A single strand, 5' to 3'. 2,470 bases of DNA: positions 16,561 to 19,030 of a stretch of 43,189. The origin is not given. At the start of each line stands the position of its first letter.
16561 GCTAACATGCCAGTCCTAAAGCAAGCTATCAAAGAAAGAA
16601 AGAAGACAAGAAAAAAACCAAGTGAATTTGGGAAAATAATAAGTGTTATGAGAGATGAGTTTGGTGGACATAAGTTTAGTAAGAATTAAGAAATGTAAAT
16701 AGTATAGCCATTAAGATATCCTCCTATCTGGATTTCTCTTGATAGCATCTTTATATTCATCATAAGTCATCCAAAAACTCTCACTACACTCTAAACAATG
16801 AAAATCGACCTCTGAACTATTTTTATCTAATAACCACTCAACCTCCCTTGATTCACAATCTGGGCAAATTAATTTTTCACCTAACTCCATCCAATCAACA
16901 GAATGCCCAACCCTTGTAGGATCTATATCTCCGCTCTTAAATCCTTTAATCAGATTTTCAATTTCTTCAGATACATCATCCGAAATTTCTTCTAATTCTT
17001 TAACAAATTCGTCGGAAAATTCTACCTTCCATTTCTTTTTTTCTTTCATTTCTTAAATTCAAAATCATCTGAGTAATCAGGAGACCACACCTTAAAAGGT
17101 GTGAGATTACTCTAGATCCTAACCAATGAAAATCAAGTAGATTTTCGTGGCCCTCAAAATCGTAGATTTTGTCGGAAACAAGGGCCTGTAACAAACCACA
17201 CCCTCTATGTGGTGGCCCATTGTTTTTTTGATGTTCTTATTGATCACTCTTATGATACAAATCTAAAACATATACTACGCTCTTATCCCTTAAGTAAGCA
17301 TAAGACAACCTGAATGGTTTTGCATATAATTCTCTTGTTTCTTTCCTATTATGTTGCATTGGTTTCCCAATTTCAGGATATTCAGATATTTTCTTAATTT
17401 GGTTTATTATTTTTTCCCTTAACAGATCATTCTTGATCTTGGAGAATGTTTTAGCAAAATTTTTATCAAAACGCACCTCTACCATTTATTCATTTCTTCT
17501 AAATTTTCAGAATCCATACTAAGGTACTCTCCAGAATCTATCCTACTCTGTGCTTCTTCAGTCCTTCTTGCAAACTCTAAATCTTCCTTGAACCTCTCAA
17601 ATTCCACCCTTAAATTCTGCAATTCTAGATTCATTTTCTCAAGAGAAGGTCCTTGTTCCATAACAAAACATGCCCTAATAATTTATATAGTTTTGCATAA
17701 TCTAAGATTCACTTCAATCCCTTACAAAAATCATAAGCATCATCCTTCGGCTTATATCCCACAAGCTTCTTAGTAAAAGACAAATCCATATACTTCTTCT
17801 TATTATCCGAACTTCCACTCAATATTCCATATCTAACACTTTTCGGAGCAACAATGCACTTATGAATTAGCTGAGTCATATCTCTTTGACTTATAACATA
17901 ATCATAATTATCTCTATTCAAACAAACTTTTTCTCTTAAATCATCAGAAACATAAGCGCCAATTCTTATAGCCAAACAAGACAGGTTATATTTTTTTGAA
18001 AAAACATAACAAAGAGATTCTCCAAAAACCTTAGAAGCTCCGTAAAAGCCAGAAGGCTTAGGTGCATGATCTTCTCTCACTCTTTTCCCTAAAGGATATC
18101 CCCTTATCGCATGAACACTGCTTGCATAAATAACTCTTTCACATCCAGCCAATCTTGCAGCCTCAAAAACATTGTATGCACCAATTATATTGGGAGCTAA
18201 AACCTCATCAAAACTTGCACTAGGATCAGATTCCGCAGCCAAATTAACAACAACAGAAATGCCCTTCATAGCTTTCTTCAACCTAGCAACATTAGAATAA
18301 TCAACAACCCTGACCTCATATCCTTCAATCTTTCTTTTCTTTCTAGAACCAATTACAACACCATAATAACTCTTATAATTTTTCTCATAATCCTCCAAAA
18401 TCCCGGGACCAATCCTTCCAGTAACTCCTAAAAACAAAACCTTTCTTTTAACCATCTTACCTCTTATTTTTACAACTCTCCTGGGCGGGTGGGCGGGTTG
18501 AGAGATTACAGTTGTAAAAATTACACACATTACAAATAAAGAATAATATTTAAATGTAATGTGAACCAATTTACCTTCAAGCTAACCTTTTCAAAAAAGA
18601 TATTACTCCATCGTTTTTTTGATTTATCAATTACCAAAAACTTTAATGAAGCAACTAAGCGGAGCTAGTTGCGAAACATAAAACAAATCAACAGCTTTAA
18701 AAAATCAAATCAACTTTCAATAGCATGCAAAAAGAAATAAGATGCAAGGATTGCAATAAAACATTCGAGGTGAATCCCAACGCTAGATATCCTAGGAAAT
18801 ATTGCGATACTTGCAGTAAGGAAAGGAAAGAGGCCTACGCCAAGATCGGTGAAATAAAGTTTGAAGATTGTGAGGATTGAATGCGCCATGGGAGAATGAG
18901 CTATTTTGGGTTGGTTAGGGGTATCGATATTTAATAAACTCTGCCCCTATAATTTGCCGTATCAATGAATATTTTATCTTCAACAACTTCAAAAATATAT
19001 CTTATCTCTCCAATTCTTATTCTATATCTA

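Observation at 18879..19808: tRNA-Gly followed by a perfect 19-bp direct copy of its 3' end, bracketing an integrase-less 0.84-kb cargo with a RelE/ParE module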

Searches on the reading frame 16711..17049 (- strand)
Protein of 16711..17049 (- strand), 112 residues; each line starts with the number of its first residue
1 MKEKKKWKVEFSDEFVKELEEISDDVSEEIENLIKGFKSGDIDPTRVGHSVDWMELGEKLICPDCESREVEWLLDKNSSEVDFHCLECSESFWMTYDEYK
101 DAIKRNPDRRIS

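Call 7: search_protein_families(library=pfam, max_evalue=0.01, proteins=[window:16711-17049:-])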
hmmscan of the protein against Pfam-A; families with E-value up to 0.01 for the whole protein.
window:16711-17049:- (112 aa): 2 families
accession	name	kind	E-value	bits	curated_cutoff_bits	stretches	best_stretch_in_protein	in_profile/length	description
PF06044.18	DpnI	-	0.002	18.2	26.7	1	53-94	27-65/183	Dam-replacing family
PF05129.18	Zn_ribbon_Elf1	-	0.0034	17.9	29.8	1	58-103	21-67/79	Transcription elongation factor Elf1 like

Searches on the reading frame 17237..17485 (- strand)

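Call 7: search_protein_families(library=pfam, max_evalue=0.01, proteins=[window:17237-17485:-])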
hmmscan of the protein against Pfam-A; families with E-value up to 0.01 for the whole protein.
window:17237-17485:- (82 aa): 2 families
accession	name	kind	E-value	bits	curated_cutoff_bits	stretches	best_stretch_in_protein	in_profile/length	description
PF05016.21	ParE_toxin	-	8.9e-06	26.6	23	1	5-81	2-87/89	ParE toxin of type II toxin-antitoxin system, parDE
PF15781.12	ParE-like_toxin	-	0.0007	20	28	1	7-76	4-76/87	ParE-like toxin of type II bacterial toxin-antitoxin system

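Call 31: search_protein_families(library=phrogs, max_evalue=1, proteins=[window:17237-17485:-])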
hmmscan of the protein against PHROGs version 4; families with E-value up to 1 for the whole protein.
window:17237-17485:- (82 aa): 5 families
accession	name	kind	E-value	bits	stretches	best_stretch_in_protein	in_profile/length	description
phrog_1213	-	moron, auxiliary metabolic gene and host takeover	1.7e-06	29.5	1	1-79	2-83/88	RelE-like toxin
phrog_2455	-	unknown function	1e-05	26.7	1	22-80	34-92/99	-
phrog_5232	-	moron, auxiliary metabolic gene and host takeover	1.4e-05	25.9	1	12-80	25-90/97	toxin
phrog_3445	-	moron, auxiliary metabolic gene and host takeover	4.3e-05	24.7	1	1-74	4-77/103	toxin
phrog_15776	-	unknown function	0.087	14.2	1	7-35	52-80/95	-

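Call 32: search_protein_families(library=ncbifam, max_evalue=1, proteins=[window:17237-17485:-])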
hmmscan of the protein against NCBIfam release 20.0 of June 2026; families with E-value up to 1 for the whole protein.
window:17237-17485:- (82 aa): 1 family
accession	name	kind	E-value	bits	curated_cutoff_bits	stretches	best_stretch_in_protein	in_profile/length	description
TIGR02683.1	upstrm_HI1419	hypoth_equivalog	0.01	16.2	62.85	1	5-80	4-79/95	type II toxin-antitoxin system RelE/ParE family toxin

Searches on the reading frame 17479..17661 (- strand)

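Call 7: search_protein_families(library=pfam, max_evalue=0.01, proteins=[window:17479-17661:-])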
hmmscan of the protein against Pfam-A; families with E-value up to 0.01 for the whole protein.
window:17479-17661:- (60 aa): 0 families

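Call 31: search_protein_families(library=phrogs, max_evalue=1, proteins=[window:17479-17661:-])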
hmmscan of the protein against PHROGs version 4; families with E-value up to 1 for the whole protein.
window:17479-17661:- (60 aa): 1 family
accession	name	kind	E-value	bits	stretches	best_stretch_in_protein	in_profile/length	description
phrog_33891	-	unknown function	0.3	11.9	1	48-58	33-43/46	-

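Call 32: search_protein_families(library=ncbifam, max_evalue=1, proteins=[window:17479-17661:-])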
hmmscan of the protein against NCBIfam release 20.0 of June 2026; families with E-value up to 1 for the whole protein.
window:17479-17661:- (60 aa): 0 families

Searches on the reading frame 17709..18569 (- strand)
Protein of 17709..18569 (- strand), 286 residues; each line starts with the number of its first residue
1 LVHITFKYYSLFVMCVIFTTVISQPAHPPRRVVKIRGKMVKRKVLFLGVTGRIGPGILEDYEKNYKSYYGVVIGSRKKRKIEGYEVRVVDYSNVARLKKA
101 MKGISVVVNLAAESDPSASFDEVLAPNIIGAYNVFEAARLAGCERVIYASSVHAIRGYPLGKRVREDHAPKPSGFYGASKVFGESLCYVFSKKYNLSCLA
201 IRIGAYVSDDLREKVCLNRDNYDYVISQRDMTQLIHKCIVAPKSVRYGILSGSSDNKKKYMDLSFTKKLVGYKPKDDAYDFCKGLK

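Call 7: search_protein_families(library=pfam, max_evalue=0.01, proteins=[window:17709-18569:-])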
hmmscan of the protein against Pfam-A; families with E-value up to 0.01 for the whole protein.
window:17709-18569:- (286 aa): 8 families
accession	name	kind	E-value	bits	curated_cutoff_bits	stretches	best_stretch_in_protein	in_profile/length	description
PF01370.27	Epimerase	-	6.3e-19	68.8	20.9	1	45-204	2-170/240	NAD dependent epimerase/dehydratase family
PF16363.11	GDP_Man_Dehyd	-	9.8e-12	45.4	27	1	81-203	51-180/332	GDP-mannose 4,6 dehydratase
PF01073.25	3Beta_HSD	-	2.2e-09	37.2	22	1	80-184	43-154/280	3-beta hydroxysteroid dehydrogenase/isomerase family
PF13460.12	NAD_binding_10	-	2.3e-07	31.3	27.2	1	48-156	1-103/184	NAD(P)H-binding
PF04321.23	RmlD_sub_bind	-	1.8e-06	27.7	27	1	43-188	2-137/287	RmlD substrate binding domain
PF07993.18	NAD_binding_4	-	7.9e-06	25.6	20.1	1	97-208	82-209/258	Male sterility protein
PF02719.21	Polysacc_synt_2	-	8.2e-06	25.6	20.2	1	75-194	46-156/293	Polysaccharide biosynthesis protein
PF03435.24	Sacchrp_dh_NADP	-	0.00019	22.2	25.1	1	44-112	1-77/129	Saccharopine dehydrogenase NADP binding domain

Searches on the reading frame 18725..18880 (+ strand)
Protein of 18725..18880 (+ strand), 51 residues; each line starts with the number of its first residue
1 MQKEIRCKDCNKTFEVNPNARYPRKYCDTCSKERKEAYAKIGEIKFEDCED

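Call 7: search_protein_families(library=pfam, max_evalue=0.01, proteins=[window:18725-18880:+])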
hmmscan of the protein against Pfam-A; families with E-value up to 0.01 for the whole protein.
window:18725-18880:+ (51 aa): 1 family
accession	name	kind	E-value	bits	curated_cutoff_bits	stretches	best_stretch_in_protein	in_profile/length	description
PF01155.25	HypA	-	0.007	16.8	28.9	1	3-36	69-98/112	Hydrogenase/urease nickel incorporation, metallochaperone, hypA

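Call 31: search_protein_families(library=phrogs, max_evalue=1, proteins=[window:18725-18880:+])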
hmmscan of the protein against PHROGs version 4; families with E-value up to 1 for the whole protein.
window:18725-18880:+ (51 aa): 9 families
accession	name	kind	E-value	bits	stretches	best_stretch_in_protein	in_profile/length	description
phrog_19431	-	unknown function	0.0027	18.7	1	6-42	22-57/81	-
phrog_559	-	DNA, RNA and nucleotide metabolism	0.019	14.7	1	4-37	153-184/607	HNH endonuclease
phrog_18044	-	unknown function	0.023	16.3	1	3-43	3-39/74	-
phrog_1271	-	DNA, RNA and nucleotide metabolism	0.03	14.7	1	3-36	176-206/361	HNH endonuclease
phrog_15404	-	unknown function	0.061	14.7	1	4-37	7-40/89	-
phrog_37506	-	unknown function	0.061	14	1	4-34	172-199/214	-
phrog_6739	-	unknown function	0.1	13.8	1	2-36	120-152/158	-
phrog_4152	-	unknown function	0.29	12.4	1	2-49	76-127/138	-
phrog_15529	-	unknown function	0.62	11.1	1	6-50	3-47/55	-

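Call 32: search_protein_families(library=ncbifam, max_evalue=1, proteins=[window:18725-18880:+])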
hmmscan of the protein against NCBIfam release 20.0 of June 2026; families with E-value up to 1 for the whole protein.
window:18725-18880:+ (51 aa): 4 families
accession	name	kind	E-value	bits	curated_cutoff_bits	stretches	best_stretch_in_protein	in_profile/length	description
TIGR02605.1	CxxC_CxxC_SSSS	subfamily_domain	0.016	15.3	31.3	1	6-34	7-36/52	FmdB family zinc ribbon protein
TIGR00100.1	hypA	equivalog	0.047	13.8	88.1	1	3-35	69-98/116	hydrogenase maturation nickel metallochaperone HypA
TIGR02098.1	MJ0042_CXXC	domain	0.062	13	20.9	1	3-16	24-37/38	MJ0042-type zinc finger domain-containing protein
NF005035.0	PRK06450.1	equivalog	0.64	8.8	301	1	3-26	17-40/338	threonine synthase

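Call 88: find_encoding_contigs(protein=window:18725-18880:+, flank=6000, max_places=10)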
Protein window:18725-18880:+ (51 aa): 2 contigs read that carry it; 2 places shown.
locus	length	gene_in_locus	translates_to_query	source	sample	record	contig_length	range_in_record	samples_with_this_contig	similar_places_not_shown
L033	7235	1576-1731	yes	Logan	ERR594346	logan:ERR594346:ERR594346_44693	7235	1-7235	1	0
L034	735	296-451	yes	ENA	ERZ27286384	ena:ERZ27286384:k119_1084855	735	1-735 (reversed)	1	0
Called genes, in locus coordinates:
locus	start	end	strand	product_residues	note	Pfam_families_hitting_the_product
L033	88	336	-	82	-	PF05016:ParE_toxin (weak)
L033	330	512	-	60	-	-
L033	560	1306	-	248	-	PF01370:Epimerase, PF04321:RmlD_sub_bind (weak), PF13460:NAD_binding_10, PF16363:GDP_Man_Dehyd, PF02719:Polysacc_synt_2 (faint), PF01073:3Beta_HSD, PF07993:NAD_binding_4 (weak)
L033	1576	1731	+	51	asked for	-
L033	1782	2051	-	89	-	-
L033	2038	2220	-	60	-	-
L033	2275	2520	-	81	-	-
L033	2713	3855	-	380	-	-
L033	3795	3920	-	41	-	-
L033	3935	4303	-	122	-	-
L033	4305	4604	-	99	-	-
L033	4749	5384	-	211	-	PF13485:Peptidase_MA_2 (weak)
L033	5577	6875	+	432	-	-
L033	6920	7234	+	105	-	?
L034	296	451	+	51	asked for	-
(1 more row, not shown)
